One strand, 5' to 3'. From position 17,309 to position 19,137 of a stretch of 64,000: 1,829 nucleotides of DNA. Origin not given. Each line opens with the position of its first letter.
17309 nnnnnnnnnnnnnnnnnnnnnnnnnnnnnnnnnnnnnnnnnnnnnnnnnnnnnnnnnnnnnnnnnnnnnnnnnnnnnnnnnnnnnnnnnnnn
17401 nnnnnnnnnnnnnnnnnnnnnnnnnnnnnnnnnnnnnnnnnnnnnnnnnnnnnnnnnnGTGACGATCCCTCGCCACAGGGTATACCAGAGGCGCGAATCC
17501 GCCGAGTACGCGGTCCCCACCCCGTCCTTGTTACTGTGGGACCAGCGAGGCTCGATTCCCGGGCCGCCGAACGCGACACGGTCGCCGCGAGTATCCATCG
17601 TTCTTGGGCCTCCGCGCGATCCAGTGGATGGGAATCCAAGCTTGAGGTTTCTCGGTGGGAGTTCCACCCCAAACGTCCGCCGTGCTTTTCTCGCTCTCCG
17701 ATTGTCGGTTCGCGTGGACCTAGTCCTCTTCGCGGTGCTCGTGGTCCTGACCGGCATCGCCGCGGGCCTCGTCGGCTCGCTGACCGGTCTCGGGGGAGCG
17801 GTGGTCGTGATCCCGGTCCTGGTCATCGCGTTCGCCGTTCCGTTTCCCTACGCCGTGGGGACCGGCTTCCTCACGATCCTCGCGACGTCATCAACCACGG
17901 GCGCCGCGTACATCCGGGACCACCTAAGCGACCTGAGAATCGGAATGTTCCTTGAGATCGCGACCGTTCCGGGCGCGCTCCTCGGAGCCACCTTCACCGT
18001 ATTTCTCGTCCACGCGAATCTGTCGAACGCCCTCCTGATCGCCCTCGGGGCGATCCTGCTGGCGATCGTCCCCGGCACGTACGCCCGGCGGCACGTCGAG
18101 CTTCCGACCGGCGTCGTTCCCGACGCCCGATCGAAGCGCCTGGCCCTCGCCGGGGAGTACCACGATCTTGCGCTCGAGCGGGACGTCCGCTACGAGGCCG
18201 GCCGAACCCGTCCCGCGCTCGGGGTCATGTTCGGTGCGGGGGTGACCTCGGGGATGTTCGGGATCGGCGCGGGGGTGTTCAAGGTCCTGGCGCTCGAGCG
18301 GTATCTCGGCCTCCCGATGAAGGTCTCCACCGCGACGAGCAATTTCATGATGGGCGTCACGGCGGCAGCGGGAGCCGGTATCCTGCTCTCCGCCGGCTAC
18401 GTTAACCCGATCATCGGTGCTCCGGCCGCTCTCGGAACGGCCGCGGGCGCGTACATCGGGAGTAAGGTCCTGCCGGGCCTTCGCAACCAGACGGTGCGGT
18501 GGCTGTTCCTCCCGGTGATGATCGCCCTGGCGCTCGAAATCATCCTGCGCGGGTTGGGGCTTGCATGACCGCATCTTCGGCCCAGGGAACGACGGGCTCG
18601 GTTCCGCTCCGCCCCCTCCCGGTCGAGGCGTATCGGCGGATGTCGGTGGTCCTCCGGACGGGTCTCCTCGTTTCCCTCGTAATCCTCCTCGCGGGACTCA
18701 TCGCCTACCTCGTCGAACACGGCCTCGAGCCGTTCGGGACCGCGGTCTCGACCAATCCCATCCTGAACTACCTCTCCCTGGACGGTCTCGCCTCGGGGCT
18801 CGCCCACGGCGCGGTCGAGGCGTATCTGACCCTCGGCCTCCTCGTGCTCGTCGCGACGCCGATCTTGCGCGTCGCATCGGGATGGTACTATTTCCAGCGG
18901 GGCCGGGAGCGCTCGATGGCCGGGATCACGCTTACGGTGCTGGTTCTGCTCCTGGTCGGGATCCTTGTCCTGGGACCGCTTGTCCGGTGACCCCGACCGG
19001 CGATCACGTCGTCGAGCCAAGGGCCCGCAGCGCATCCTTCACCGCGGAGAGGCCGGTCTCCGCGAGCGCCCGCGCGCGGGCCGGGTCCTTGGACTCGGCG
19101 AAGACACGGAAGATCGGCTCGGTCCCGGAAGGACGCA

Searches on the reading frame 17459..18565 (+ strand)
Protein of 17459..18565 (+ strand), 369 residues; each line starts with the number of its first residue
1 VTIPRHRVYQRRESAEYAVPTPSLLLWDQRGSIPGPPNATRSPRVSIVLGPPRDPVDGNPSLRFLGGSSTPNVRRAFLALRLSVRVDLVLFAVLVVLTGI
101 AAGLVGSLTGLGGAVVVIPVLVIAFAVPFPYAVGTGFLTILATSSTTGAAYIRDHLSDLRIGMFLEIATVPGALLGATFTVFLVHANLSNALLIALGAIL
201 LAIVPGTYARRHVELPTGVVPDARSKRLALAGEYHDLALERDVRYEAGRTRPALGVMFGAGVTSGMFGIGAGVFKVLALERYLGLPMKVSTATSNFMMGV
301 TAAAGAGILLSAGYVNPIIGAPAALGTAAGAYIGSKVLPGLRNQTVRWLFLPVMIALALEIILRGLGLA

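Call 21: search_protein_families(library=pfam, proteins=[window:17459-18565:+], max_evalue=0.00001)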
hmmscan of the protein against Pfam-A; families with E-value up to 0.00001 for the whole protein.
window:17459-18565:+ (369 aa): 1 family
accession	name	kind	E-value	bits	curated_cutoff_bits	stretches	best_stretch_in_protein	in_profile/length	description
PF01925.25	TauE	-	4.1e-42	144.9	32.6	1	96-360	2-236/237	Sulfite exporter TauE/SafE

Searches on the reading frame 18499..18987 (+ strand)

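Call 20: search_protein_families(library=pfam, proteins=[window:18499-18987:+], max_evalue=0.00001)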
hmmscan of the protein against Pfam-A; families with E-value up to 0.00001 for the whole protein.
window:18499-18987:+ (163 aa): 1 family
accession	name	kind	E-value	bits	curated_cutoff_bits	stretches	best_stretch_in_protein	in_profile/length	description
PF07843.16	DUF1634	-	8.4e-19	68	27.5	1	49-156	2-102/102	Protein of unknown function (DUF1634)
